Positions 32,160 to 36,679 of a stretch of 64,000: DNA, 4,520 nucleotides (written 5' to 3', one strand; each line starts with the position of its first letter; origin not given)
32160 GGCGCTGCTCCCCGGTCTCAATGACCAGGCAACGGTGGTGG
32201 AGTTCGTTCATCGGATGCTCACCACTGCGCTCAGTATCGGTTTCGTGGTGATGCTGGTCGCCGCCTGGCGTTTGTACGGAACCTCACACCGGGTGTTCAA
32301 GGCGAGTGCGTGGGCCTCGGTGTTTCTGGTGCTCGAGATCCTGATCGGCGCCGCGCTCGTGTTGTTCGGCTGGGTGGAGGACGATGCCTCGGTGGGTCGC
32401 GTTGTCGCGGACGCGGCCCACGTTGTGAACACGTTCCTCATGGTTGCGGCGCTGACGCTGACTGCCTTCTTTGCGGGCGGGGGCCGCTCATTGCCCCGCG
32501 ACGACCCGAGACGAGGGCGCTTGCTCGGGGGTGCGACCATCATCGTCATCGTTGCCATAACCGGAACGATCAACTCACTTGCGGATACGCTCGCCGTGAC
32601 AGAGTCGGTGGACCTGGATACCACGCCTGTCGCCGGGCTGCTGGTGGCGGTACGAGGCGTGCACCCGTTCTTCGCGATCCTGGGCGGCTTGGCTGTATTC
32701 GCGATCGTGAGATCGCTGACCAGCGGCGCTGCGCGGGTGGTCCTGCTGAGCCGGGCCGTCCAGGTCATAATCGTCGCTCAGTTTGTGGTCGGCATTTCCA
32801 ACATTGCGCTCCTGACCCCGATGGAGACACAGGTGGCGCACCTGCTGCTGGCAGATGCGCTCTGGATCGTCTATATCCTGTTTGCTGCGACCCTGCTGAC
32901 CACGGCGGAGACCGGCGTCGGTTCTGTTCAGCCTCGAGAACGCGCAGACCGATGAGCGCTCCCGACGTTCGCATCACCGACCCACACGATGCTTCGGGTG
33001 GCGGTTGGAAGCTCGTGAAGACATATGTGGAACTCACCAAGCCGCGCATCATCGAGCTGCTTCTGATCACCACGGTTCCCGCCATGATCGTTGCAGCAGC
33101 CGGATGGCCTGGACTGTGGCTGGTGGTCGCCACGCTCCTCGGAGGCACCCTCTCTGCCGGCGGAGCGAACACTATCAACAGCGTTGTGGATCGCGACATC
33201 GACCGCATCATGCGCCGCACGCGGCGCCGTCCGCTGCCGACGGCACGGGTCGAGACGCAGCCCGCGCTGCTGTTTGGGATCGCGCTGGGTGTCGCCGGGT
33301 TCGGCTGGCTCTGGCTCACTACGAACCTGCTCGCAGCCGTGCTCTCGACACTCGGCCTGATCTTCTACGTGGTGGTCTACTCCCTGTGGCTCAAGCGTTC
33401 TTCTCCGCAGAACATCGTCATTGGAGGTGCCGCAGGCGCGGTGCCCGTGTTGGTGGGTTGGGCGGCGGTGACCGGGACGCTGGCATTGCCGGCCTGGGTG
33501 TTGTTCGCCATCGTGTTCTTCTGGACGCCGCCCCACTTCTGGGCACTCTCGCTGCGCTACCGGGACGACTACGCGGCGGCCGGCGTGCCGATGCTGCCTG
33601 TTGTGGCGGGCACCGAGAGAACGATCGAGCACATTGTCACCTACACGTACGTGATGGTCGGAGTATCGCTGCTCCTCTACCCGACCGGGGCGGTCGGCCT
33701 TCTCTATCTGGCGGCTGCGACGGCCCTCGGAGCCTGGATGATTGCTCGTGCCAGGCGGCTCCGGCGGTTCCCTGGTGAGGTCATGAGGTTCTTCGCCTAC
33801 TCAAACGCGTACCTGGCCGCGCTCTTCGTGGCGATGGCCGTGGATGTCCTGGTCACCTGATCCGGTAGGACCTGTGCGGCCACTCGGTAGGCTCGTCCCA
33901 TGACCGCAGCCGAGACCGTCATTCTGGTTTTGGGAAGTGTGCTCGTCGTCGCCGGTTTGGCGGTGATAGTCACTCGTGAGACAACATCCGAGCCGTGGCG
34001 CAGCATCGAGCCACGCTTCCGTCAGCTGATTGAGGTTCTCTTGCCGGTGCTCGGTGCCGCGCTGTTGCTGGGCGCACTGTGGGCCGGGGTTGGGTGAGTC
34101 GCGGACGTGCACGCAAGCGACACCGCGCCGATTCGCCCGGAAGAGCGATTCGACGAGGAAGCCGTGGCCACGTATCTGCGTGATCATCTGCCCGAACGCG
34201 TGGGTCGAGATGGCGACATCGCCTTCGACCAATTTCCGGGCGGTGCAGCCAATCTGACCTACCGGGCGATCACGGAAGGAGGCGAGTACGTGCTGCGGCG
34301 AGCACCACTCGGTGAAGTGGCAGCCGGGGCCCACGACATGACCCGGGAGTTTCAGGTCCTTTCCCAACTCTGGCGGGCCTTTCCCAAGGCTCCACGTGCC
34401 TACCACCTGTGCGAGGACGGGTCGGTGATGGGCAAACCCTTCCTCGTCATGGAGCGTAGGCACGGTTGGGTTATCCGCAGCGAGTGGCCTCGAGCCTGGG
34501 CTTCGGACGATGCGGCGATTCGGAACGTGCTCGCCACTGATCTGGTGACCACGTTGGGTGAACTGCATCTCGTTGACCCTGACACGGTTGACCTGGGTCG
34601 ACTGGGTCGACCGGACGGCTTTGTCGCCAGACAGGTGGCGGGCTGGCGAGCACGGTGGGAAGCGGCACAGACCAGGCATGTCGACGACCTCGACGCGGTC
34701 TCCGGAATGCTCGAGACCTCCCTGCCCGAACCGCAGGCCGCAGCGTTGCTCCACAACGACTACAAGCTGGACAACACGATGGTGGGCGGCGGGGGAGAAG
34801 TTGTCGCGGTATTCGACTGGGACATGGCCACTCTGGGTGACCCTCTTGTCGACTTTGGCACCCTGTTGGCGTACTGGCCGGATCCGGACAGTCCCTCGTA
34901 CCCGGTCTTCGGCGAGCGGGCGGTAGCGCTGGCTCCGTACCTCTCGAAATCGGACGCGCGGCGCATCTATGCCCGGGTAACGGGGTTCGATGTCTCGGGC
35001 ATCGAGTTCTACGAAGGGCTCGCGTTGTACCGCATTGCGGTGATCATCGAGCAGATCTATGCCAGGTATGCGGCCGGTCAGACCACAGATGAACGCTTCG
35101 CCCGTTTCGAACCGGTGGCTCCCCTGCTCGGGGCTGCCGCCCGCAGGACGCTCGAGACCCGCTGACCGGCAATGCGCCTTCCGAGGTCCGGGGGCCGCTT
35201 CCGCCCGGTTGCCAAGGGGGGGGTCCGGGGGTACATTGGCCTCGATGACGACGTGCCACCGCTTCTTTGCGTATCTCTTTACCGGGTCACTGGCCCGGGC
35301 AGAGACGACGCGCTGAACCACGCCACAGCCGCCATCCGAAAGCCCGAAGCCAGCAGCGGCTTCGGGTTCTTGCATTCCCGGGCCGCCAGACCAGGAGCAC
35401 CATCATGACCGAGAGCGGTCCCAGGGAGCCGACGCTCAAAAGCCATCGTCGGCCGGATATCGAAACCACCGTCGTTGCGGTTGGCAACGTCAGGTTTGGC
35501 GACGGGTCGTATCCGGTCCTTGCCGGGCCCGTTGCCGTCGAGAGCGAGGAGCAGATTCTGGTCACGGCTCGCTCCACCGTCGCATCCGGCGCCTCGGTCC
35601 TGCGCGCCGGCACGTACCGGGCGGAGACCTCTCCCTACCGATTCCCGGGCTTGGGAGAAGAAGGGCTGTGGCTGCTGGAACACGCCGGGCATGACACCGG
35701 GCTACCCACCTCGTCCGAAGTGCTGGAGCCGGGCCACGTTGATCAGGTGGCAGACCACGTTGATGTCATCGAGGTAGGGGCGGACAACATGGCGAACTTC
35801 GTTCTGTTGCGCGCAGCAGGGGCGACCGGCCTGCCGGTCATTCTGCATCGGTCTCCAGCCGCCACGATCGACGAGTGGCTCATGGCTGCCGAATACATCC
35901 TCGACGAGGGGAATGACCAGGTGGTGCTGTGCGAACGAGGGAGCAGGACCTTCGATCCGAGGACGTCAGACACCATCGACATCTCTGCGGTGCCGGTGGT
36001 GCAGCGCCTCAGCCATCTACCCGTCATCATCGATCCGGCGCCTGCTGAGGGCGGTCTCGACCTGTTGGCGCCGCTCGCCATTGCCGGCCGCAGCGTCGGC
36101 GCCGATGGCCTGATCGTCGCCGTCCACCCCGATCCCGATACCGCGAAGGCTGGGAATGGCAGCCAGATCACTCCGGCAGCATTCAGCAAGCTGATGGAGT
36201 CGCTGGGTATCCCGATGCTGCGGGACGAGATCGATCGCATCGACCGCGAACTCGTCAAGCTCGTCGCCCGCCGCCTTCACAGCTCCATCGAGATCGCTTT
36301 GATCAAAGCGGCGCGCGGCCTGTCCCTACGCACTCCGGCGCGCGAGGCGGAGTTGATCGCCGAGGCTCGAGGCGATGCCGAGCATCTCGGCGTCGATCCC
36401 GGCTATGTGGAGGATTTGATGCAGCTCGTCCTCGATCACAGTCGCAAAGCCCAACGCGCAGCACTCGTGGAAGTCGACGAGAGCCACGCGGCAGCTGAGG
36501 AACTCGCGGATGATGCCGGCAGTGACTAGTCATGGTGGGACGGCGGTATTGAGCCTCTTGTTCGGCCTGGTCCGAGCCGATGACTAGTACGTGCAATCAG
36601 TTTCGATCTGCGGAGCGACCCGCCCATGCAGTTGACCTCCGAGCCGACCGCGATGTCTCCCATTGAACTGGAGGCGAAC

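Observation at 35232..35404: Leaderless Phe/Tyr leader peptide with classical attenuator geometry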

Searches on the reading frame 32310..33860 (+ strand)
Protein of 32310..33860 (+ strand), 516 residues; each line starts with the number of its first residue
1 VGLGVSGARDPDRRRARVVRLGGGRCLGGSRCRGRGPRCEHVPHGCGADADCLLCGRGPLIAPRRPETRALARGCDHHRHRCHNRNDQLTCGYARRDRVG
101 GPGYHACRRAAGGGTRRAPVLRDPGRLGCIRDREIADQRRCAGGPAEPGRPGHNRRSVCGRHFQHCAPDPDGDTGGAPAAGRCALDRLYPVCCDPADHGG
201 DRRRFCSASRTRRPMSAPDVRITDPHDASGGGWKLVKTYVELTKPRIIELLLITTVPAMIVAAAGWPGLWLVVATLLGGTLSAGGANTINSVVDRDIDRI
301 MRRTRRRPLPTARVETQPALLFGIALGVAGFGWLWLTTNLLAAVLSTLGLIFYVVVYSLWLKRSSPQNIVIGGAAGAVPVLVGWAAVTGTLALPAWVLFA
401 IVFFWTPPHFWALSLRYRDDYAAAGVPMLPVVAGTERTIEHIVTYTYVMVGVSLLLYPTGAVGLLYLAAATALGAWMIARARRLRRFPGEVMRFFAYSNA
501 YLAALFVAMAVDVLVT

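Call 10: search_protein_families(library=pfam, proteins=[window:32310-33860:+])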
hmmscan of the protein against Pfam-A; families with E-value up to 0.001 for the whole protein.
window:32310-33860:+ (516 aa): 1 family
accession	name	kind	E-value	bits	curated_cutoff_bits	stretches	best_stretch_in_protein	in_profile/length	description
PF01040.23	UbiA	-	2.3e-66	224.1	34.2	1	251-486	1-233/250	UbiA prenyltransferase family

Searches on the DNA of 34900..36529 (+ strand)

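Call 6: search_rna_families(source=window, start=34900, end=35700, threshold=evalue, max_evalue=10, show_alignments=3)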
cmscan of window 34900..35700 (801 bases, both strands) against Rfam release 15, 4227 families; matches with E-value up to 10: 4.
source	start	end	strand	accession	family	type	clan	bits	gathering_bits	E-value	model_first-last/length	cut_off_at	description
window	35563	35605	-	RF02347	ar45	Gene; sRNA;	-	13.8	40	3.2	1-148/148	no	Alphaproteobacterial sRNA ar45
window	35458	35558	+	RF02342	ar7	Gene; sRNA;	-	12.2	60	8.6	1-145/145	no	Alphaproteobacterial sRNA ar7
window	35243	35337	-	RF02357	RNaseP-T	Gene; ribozyme;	CL00002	11.4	60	7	1-208/208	no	RNaseP truncated form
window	35343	35445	+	RF02225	sX6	Gene; sRNA;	-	11.2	40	2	57-140/342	no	Proteobacterial sRNA sX6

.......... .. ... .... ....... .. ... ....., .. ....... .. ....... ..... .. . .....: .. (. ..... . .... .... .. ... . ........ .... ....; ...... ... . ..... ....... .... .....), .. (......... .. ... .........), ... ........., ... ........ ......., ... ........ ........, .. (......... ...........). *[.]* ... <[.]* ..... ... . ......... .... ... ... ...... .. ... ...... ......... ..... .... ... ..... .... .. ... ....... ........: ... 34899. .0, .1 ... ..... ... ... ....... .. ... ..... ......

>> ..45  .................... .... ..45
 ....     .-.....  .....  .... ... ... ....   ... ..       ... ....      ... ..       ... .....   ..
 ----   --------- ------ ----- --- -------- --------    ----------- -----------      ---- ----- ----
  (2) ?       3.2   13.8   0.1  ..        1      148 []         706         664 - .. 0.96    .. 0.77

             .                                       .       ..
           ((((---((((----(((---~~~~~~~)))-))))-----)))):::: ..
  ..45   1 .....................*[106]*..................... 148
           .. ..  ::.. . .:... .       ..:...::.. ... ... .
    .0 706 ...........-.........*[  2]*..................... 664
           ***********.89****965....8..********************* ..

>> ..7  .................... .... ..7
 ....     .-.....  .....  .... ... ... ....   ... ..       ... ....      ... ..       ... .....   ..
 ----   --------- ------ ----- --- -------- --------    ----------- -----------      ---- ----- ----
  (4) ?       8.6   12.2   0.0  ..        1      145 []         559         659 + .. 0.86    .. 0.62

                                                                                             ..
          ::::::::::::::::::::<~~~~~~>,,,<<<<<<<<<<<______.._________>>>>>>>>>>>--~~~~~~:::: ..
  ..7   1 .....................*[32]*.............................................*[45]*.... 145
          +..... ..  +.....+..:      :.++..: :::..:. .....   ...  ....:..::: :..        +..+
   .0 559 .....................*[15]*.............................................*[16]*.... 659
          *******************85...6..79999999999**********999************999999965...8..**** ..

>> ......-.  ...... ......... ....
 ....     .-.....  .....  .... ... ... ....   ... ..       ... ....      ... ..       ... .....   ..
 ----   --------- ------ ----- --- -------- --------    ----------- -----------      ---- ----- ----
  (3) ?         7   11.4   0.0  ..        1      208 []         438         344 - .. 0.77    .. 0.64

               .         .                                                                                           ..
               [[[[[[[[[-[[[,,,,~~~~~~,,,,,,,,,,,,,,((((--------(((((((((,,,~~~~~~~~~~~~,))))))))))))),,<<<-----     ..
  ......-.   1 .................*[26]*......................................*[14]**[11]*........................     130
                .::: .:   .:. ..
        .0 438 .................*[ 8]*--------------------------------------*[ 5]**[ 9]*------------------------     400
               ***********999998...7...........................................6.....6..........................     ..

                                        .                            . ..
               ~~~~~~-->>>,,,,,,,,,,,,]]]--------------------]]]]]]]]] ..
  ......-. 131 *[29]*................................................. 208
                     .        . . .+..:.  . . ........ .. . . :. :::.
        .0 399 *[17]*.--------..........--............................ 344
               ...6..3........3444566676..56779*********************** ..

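Call 59: search_rna_families(sources=[L001, L002, L007, L155, L167, L097], threshold=gathering)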
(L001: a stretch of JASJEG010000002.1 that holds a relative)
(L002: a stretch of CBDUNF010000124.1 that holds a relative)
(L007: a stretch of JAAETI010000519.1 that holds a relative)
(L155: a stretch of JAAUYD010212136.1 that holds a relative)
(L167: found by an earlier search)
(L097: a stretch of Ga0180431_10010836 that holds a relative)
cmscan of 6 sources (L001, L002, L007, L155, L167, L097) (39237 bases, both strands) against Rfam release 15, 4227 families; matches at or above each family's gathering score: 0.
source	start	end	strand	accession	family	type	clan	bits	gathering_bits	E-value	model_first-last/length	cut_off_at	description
